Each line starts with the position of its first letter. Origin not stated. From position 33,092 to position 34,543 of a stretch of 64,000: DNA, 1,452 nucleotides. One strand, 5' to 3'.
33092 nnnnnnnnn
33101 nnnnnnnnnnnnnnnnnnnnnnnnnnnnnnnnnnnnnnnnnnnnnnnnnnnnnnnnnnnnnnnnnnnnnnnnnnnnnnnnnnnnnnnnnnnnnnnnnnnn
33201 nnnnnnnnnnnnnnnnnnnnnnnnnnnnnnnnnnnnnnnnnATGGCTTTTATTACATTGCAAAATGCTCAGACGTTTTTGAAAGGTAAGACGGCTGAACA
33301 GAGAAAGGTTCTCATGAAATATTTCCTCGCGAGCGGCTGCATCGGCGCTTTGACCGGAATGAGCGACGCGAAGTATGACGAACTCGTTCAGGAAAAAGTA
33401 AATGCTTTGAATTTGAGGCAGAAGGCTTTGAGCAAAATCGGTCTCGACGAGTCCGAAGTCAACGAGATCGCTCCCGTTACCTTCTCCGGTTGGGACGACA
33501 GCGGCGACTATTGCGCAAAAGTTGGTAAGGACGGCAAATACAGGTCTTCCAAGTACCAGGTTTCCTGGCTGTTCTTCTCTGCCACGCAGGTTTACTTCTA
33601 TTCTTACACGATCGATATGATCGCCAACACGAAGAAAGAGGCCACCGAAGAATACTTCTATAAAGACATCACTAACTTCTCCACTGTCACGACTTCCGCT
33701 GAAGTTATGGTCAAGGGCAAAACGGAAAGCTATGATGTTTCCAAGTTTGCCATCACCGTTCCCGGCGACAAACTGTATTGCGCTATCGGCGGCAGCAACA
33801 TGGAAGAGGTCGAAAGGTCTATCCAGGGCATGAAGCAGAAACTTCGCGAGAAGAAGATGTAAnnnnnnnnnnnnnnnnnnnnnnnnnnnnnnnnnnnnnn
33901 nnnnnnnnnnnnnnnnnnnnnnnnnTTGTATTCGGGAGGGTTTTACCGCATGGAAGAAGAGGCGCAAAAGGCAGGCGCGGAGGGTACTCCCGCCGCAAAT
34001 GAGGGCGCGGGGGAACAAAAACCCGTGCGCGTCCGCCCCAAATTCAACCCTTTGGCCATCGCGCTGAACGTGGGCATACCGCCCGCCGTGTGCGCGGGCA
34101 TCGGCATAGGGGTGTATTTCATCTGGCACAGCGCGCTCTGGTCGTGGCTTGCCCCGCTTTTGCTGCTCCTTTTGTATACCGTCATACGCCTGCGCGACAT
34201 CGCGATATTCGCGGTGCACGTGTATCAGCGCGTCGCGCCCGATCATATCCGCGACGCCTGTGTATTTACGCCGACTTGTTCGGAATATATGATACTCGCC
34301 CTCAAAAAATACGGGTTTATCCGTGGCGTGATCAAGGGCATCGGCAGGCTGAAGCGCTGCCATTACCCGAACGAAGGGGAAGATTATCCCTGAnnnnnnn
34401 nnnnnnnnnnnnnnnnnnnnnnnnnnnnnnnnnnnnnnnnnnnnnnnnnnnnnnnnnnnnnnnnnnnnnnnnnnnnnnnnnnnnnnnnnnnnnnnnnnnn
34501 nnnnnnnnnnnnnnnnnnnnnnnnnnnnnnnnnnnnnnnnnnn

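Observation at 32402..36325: Self-contained five-gene ZnR-TPR / unknown / YidD-like / SPFH-DZR / membrane operon: candidate uncharacterised envelope-stress or anti-invader system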

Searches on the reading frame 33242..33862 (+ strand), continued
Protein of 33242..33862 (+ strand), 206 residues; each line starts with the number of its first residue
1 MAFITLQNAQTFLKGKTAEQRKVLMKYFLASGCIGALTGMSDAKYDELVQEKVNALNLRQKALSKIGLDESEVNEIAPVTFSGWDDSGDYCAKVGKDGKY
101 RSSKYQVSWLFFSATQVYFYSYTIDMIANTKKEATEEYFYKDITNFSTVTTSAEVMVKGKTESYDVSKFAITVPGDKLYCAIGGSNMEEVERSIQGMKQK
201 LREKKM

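Call 47: search_protein_families(library=ncbifam, proteins=[L014:8085-10766:+, L016:5909-8284:+, L011:13516-13998:+, L013:5564-6679:+, L073:6445-6777:+, L027:5987-6307:+, L049:9286-10035:+, L066:5310-5975:+], max_evalue=0.01)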
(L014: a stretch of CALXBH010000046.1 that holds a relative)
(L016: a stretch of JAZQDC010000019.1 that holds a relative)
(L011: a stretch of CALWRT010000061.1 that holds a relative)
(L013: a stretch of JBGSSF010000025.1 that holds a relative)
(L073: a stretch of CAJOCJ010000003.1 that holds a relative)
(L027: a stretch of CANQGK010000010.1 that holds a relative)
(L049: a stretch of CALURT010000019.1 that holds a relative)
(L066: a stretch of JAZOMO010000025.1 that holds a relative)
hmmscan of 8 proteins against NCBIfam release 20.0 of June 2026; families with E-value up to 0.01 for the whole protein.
L014:8085-10766:+ (893 aa): 8 families
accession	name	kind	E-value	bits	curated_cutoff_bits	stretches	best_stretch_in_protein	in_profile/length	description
NF053655.1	CedD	equivalog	5.8e-25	88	600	2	583-747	363-513/527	DNA-translocating ATPase CedD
NF033849.1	ser_rich_anae_1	subfamily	6.2e-13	47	650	1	391-728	731-1105/1163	serine-rich protein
NF040937.1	HerA_Thermprot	equivalog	3.2e-12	45.6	800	1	601-749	310-451/487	DNA double-strand break repair helicase HerA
NF042943.1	HerA_antiphage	equivalog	3.8e-11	42.3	800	1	624-759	418-549/566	anti-phage-associated helicase HerA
NF040819.1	helicase_HerA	equivalog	7.5e-07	28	970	1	642-747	405-502/561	DNA double-strand break repair helicase HerA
NF041017.1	DNA_import_CedB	equivalog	1.5e-05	23.8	700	1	416-695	275-517/590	DNA import protein CedB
NF042944.1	HerA_antiphage_2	equivalog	0.00026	19.9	850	1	669-746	451-529/576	anti-phage-associated helicase HerA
NF045975.1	VirB4_plasma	equivalog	0.00092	17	590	1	419-656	518-776/894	Mbov_0397 family ICE element conjugal transfer ATPase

L016:5909-8284:+ (791 aa): 0 families

L011:13516-13998:+ (160 aa): 0 families

L013:5564-6679:+ (371 aa): 14 families
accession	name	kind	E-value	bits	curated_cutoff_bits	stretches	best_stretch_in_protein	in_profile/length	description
NF040815.2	recomb_XerA_Arch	equivalog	4.1e-64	216.7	220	1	98-360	2-261/263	site-specific tyrosine recombinase/integron integrase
TIGR02249.1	integrase_gron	subfamily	1.3e-62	212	265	2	96-275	2-181/315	integron integrase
TIGR02225.1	recomb_XerD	equivalog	2.6e-56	191.1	329.6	1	99-362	3-283/290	site-specific tyrosine recombinase XerD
TIGR02224.1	recomb_XerC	equivalog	2.5e-54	184.6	335.15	1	98-361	2-285/295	tyrosine recombinase XerC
NF001399.0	PRK00283.1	subfamily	2.3e-53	181.4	279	1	94-361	7-291/300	tyrosine recombinase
NF011946.0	PRK15417.1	equivalog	1.1e-44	153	435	2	96-288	17-207/337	integron integrase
NF002331.0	PRK01287.1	subfamily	7.2e-43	146.9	371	1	95-361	29-320/365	site-specific tyrosine recombinase XerC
NF003462.0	PRK05084.1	equivalog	3.9e-22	78.5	267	1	213-359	198-350/360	tyrosine recombinase XerS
NF007370.0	PRK09870.1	subfamily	4e-13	49.4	221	1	199-352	17-178/200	tyrosine-type DNA invertase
NF040693.1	recomb_GmtY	equivalog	2.2e-10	40.4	340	1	279-360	352-439/441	gamma-mobile-trio recombinase GmtY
NF002685.0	PRK02436.1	equivalog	3.8e-08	33.5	178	1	203-351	105-244/245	site-specific tyrosine recombinase XerD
NF007371.0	PRK09871.1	subfamily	2.6e-07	30.4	222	1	214-352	30-173/198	tyrosine-type DNA invertase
NF041502.1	integrase_1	equivalog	6.8e-05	21.8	350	1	311-362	318-369/484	site-specific integrase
NF047926.1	integrase_GmtZ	equivalog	0.0026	15.8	600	1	304-360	420-477/784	gamma-mobile-trio integrase GmtZ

L073:6445-6777:+ (110 aa): 4 families
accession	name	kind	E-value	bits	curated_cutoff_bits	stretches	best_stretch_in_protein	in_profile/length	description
TIGR04111.1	BcepMu_gp16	hypoth_equivalog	0.00011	22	34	1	13-46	5-38/55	phage-associated protein, BcepMu gp16 family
TIGR02607.1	antidote_HigA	equivalog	0.00024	20.9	47.7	1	7-61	5-61/81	HigA family addiction module antitoxin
NF041575.1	antitoxPezA_Strep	equivalog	0.00041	20.3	290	1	9-101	2-93/158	type II toxin-antitoxin system antitoxin PezA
NF038310.1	lysogeny_AimR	equivalog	0.006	15.7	70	1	15-63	3-54/365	AimR family lysis-lysogeny pheromone receptor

L027:5987-6307:+ (106 aa): 4 families
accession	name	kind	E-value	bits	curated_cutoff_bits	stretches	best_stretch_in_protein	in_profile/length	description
NF003162.0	PRK04140.1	equivalog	0.0015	17.7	263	1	19-69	125-175/317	transcriptional regulator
TIGR03830.1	CxxCG_CxxCG_HTH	subfamily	0.0018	18.1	61.8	1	16-65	61-110/127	type II TA system antitoxin MqsA family protein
NF004460.0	PRK05787.2-3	equivalog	0.0029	17.2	291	1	31-86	90-141/207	cobalt-precorrin-7 (C(5))-methyltransferase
TIGR03070.1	couple_hipB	subfamily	0.0037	17.2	71.65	1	26-60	8-42/58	type II toxin-antitoxin system Y4mF family antitoxin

L049:9286-10035:+ (249 aa): 0 families

L066:5310-5975:+ (221 aa): 0 families

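Call 49: search_protein_representatives(alignment_id=A1)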
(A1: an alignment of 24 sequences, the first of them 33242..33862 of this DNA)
Query: 24 sequences, 213 profile positions. Proteins with E-value up to 0.001 (for the whole library): 1288; up to 1e-10: 764; up to 1e-30: 275. The best 150 are listed.
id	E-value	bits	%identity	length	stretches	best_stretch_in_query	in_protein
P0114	4.7e-90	317.4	-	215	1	6-212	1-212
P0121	1.8e-84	299.2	-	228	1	5-212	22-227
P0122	2.9e-77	275.6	-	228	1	8-213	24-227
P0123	1.2e-76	273.6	-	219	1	8-213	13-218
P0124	2.6e-73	262.7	-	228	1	12-213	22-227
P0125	1.8e-71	256.7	-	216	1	6-213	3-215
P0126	1.3e-70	253.9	-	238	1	14-212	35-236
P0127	1.6e-70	253.6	-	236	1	13-213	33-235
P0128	1.1e-67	244.4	-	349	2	28-212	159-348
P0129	1.3e-67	244.1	-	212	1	15-213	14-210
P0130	2.4e-67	243.2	-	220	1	7-213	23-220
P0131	9.3e-67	241.3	-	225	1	9-212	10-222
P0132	3.2e-65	236.3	-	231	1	6-212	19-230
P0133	9.9e-65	234.7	-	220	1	7-212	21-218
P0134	4.0e-64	232.7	-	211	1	8-213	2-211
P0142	1.2e-61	224.6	-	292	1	14-212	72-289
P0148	1.0e-59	218.3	-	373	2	92-212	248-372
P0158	4.4e-58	213.0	-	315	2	91-212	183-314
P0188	4.0e-53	196.7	-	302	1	38-212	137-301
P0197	4.0e-51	190.2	-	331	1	23-213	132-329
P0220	2.9e-47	177.6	-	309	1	6-162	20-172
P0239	7.6e-45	169.7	-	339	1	40-212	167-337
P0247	1.3e-43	165.7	-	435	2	8-213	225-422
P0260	3.0e-42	161.2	-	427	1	15-212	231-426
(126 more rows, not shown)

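Call 51: search_protein_families(library=pfam, proteins=[P0128, P0148, P0158, P0197, P0239, P0247, P0260, P0188, P0142, P0220], max_evalue=0.01)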
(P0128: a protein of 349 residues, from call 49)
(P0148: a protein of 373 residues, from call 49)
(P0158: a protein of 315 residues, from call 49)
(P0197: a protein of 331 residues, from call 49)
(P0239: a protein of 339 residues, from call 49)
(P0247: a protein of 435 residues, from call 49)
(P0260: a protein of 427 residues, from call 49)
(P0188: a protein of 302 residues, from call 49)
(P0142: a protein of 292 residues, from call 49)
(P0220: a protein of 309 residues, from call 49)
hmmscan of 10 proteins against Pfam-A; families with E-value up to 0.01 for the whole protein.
P0128 (349 aa): 0 families

P0148 (373 aa): 1 family
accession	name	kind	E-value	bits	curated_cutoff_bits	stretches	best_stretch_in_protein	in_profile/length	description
PF14237.11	GYF_2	-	0.00062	19.9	25.8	1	29-60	2-32/50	GYF domain 2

P0158 (315 aa): 1 family
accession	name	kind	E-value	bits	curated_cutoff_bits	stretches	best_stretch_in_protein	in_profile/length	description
PF14237.11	GYF_2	-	3.5e-05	23.9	25.8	1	5-41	1-37/50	GYF domain 2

P0197 (331 aa): 0 families

P0239 (339 aa): 1 family
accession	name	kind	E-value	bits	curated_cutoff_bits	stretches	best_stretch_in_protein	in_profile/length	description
PF13567.11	DUF4131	-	0.0067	16.6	31.6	1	32-99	6-81/165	Domain of unknown function (DUF4131)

P0247 (435 aa): 0 families

P0260 (427 aa): 0 families

P0188 (302 aa): 1 family
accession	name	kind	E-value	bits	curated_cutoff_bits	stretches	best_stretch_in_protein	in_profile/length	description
PF14237.11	GYF_2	-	1.3e-13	50.9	25.8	1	4-49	1-50/50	GYF domain 2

P0142 (292 aa): 0 families

P0220 (309 aa): 3 families
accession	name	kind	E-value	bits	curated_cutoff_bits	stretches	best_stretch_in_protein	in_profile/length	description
PF14237.11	GYF_2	-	1.3e-18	66.9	25.8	1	246-295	1-50/50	GYF domain 2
PF02213.21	GYF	-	4.5e-05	23.5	25.7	1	252-288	8-44/45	GYF domain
PF14163.11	SieB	-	0.0064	16.5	26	0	1-48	35-82/147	Super-infection exclusion protein B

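Call 68: search_protein_families(library=pfam, proteins=[L069:3-1637:+, L076:869-1126:+, L076:1130-1441:+, L076:1484-1795:+, L076:1809-2108:+, L076:2132-3310:+, L076:3323-3574:+, L076:3581-4411:+], max_evalue=0.01)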
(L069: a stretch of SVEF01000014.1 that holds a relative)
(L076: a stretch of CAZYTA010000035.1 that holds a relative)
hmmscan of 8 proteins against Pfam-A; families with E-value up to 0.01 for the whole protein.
L069:3-1637:+ (544 aa): 9 families
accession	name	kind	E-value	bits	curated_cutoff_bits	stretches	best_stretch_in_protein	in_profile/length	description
PF01580.24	FtsK_SpoIIIE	-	1.4e-16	61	24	1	52-241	21-189/221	FtsK/SpoIIIE family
PF01637.24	ATPase_2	-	0.00024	21.4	33.2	1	73-193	24-129/225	ATPase domain predominantly from Archaea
PF01935.23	DUF87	-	0.00097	19.7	23.2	1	70-111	24-62/220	Helicase HerA, central domain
PF13481.12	AAA_25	-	0.0022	18.1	27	0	59-184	22-154/195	AAA domain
PF00004.35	AAA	-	0.003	18.5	21.2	0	74-231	3-126/131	ATPase family associated with various cellular activities (AAA)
PF13401.12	AAA_22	-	0.0043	17.8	27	0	69-214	5-122/130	AAA domain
PF05729.18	NACHT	-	0.0056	17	26.7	0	73-107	4-40/167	NACHT domain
PF20703.3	nSTAND1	-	0.0081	16.3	27.1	0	68-181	31-123/379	Novel STAND NTPase 1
PF13479.12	AAA_24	-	0.0082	16.4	27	0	71-115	4-35/195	AAA domain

L076:869-1126:+ (85 aa): 0 families

L076:1130-1441:+ (103 aa): 6 families
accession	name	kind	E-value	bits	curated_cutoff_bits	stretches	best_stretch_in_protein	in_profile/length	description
PF06013.18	WXG100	-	7.7e-11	42.6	27.3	1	7-90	2-85/86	Proteins of 100 residues with WXG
PF04136.21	COG3_N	-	0.0018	18.7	27.9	0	6-46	29-69/147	Conserved oligomeric Golgi complex subunit 3, N-terminal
PF25547.1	WXG100_2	-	0.0018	18.7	27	1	16-87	33-106/150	WXG100 like domain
PF00823.25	PPE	-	0.0044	17.5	26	1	17-82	26-92/165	PPE family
PF10174.14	Cast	-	0.0048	15.6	29.1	1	15-97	614-696/766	RIM-binding protein of the cytomatrix active zone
PF06705.16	SF-assemblin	-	0.0099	15.7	30.6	0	19-103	41-125/247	SF-assemblin/beta giardin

L076:1484-1795:+ (103 aa): 3 families
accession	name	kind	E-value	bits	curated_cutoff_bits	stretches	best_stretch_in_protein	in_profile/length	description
PF06013.18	WXG100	-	1.1e-11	45.3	27.3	1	6-90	3-86/86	Proteins of 100 residues with WXG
PF00823.25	PPE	-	0.0043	17.5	26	0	12-91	23-88/165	PPE family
PF18879.6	EspA_EspE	-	0.0056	17.5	27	1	32-92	21-82/84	EspA/EspE family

L076:1809-2108:+ (99 aa): 4 families
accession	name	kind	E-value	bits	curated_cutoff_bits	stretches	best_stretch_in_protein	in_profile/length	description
PF06013.18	WXG100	-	1.7e-13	51.1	27.3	1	4-87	2-85/86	Proteins of 100 residues with WXG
PF00823.25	PPE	-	5.2e-06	27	26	1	8-85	20-98/165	PPE family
PF10824.14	T7SS_ESX_EspC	-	0.003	18.4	23.5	1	2-91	3-95/100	Excreted virulence factor EspC, type VII ESX diderm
PF25547.1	WXG100_2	-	0.007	16.8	27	1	10-82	30-104/150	WXG100 like domain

L076:2132-3310:+ (392 aa): 1 family
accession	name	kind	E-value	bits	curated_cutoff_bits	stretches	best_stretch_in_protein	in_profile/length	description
PF15825.10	FAM25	-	0.0012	19.5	27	1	333-374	21-63/65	FAM25 family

L076:3323-3574:+ (83 aa): 1 family
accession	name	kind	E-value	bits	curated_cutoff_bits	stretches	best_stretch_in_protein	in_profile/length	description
PF13780.11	DUF4176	-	1.4e-32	112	25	1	4-77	1-74/74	Domain of unknown function (DUF4176)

L076:3581-4411:+ (276 aa): 3 families
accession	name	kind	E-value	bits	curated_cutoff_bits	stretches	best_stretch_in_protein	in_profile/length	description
PF13672.11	PP2C_2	-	2.2e-17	63.8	24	1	57-241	20-188/209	Protein phosphatase 2C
PF00481.26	PP2C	-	2.6e-12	47.4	20.3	2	57-170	29-141/255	Protein phosphatase 2C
PF07228.17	SpoIIE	-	0.00017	22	25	1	62-274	4-189/192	Stage II sporulation protein E (SpoIIE)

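Call 90: search_protein_families(library=padloc, alignment_id=A5, max_evalue=1e-10)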
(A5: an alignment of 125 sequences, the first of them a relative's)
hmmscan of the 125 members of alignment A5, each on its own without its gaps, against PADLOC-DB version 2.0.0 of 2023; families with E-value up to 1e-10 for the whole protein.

A. member 1, L003:3415-5283:+ (622 aa): 0 families

B. families by the number of members that match (of 125 scanned): 36 families (the first 25 are shown)
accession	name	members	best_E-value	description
PDLC04869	PDC-S05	2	3.8e-110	-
PDLC04849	PDC-S05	2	3.6e-79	-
PDLC02344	AbiD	2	1.4e-66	AbiD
PDLC04856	PDC-S05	2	4.8e-50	-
PDLC02926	HTH_VI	2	9.3e-15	-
PDLC02842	DpdE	1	1.3e-129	DpdE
PDLC02849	DpdE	1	6.1e-111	DpdE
PDLC00633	ZorD1|ZorD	1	8.2e-105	"SWI2/SNF2 helicase, Mrr-like nuclease"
PDLC02850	DpdE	1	9e-104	DpdE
PDLC02851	DpdE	1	1.4e-99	DpdE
PDLC02845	DpdE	1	8.9e-99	DpdE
PDLC00629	ZorD1|ZorD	1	6.2e-88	"SWI2/SNF2 helicase, Mrr-like nuclease"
PDLC00632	ZorD1|ZorD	1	9.1e-84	"SWI2/SNF2 helicase, Mrr-like nuclease"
PDLC00631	ZorD1|ZorD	1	3.7e-80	"SWI2/SNF2 helicase, Mrr-like nuclease"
PDLC00634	ZorD1|ZorD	1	1.8e-74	"SWI2/SNF2 helicase, Mrr-like nuclease"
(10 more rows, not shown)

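Call 96: search_protein_families(library=pfam, proteins=[L013:8097-9281:+, L007:8065-9276:+, L021:5132-6271:+, L044:5455-6876:+, L046:1871-2938:+, L024:8240-9352:+, L063:4898-6061:+], max_evalue=0.001)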
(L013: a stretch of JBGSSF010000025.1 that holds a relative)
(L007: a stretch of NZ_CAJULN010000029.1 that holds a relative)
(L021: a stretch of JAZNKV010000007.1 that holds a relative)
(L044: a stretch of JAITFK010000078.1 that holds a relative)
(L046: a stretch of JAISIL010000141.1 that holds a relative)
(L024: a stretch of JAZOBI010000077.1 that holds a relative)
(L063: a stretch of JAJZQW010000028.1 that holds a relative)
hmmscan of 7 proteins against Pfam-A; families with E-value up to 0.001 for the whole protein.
L013:8097-9281:+ (394 aa): 4 families
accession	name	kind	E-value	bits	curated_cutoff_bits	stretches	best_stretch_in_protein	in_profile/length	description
PF13421.11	Band_7_1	-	1.5e-33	116.6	24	1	74-274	8-201/211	SPFH domain-Band 7 family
PF09851.14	SHOCT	-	1.1e-08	35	27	1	364-391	1-28/28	Short C-terminal domain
PF01145.31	Band_7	-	8.3e-08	32.9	23.6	1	84-289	2-165/176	SPFH domain / Band 7 family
PF05120.17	GvpG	-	0.00079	20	30.6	0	365-393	36-64/67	Gas vesicle protein G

L007:8065-9276:+ (403 aa): 3 families
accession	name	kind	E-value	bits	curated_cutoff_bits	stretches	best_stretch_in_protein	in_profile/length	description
PF13421.11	Band_7_1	-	6e-43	147.3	24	1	38-237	1-197/211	SPFH domain-Band 7 family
PF14237.11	GYF_2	-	2.7e-19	69.1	25.8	1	340-389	1-50/50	GYF domain 2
PF01145.31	Band_7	-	2.6e-09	37.8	23.6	1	53-262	2-175/176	SPFH domain / Band 7 family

L021:5132-6271:+ (379 aa): 9 families
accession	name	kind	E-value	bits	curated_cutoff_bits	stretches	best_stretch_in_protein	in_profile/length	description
PF13421.11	Band_7_1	-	3.8e-43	148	24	1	30-224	13-199/211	SPFH domain-Band 7 family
PF12773.13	DZR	-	1.7e-22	79.8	27.3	3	333-376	1-45/45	Double zinc ribbon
PF13240.11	Zn_Ribbon_1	-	1.6e-18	66.3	25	3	306-325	2-21/23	zinc-ribbon domain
PF13248.11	Zn_ribbon_3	-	1.9e-18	65.6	27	3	331-354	3-26/26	zinc-ribbon domain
PF24463.1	DUF7577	-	3.3e-17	62.2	28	3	305-326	4-25/27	Domain of unknown function (DUF7577)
PF01145.31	Band_7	-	7.2e-08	33.1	23.6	1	35-226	2-153/176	SPFH domain / Band 7 family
PF18912.6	DZR_2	-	1.9e-07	31.2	27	1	305-350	9-55/56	Double zinc ribbon domain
PF24460.1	DUF7575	-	9.7e-07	28.5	28.5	1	356-379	4-27/28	Domain of unknown function (DUF7575)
PF17032.10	Zn_ribbon_15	-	1.6e-06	29.2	28.9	0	302-324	51-73/73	zinc-ribbon family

L044:5455-6876:+ (473 aa): 2 families
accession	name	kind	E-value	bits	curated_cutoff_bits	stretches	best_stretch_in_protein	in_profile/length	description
PF13421.11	Band_7_1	-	2.6e-25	89.7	24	1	62-259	8-197/211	SPFH domain-Band 7 family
PF14237.11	GYF_2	-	3.6e-18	65.5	25.8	1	411-458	3-50/50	GYF domain 2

L046:1871-2938:+ (355 aa): 1 family
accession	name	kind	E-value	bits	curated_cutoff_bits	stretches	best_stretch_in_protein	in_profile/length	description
PF13421.11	Band_7_1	-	8.1e-25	88.1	24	1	62-257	7-194/211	SPFH domain-Band 7 family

L024:8240-9352:+ (370 aa): 2 families
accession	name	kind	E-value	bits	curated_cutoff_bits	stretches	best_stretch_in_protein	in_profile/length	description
PF13421.11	Band_7_1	-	2.5e-34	119.2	24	1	39-232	8-195/211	SPFH domain-Band 7 family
PF09851.14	SHOCT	-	8.1e-07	29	27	1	341-367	2-28/28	Short C-terminal domain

L063:4898-6061:+ (387 aa): 2 families
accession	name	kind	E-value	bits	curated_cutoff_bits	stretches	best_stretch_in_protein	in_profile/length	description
PF13421.11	Band_7_1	-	4.1e-43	147.9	24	1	17-218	1-199/211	SPFH domain-Band 7 family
PF14237.11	GYF_2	-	2.9e-17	62.6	25.8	1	311-359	2-50/50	GYF domain 2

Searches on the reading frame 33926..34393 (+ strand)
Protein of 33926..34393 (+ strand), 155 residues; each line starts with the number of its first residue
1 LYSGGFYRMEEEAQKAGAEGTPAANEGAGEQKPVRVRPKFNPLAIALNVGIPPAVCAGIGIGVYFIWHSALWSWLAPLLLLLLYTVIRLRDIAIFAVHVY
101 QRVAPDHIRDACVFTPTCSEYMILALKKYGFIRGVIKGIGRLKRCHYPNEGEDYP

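Call 4: search_protein_families(library=pfam, proteins=[window:33926-34393:+], max_evalue=0.1)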
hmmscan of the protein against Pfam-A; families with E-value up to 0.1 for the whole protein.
window:33926-34393:+ (155 aa): 2 families
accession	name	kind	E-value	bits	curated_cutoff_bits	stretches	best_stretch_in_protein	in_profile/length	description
PF01809.23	YidD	-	1e-17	64.1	27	1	91-150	2-61/67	Putative membrane protein insertion efficiency factor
PF05101.18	VirB3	-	0.059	14.1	23.9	1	49-98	18-67/84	Type IV secretory pathway, VirB3-like protein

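Call 5: search_protein_families(library=ncbifam, proteins=[window:33926-34393:+], max_evalue=0.1)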
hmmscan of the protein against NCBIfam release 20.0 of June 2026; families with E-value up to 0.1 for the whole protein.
window:33926-34393:+ (155 aa): 1 family
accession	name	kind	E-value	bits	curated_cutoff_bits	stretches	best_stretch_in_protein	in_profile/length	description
TIGR00278.2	TIGR00278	equivalog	1.2e-18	66.7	40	1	91-149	2-60/64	membrane protein insertion efficiency factor YidD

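Call 6: search_protein_families(library=padloc, proteins=[window:33926-34393:+], max_evalue=0.1)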
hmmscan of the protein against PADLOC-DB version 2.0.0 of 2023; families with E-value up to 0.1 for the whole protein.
window:33926-34393:+ (155 aa): 0 families

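Call 31: search_protein_families(library=phrogs, proteins=[window:33926-34393:+], max_evalue=0.001)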
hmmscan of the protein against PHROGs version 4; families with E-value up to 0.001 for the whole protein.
window:33926-34393:+ (155 aa): 0 families
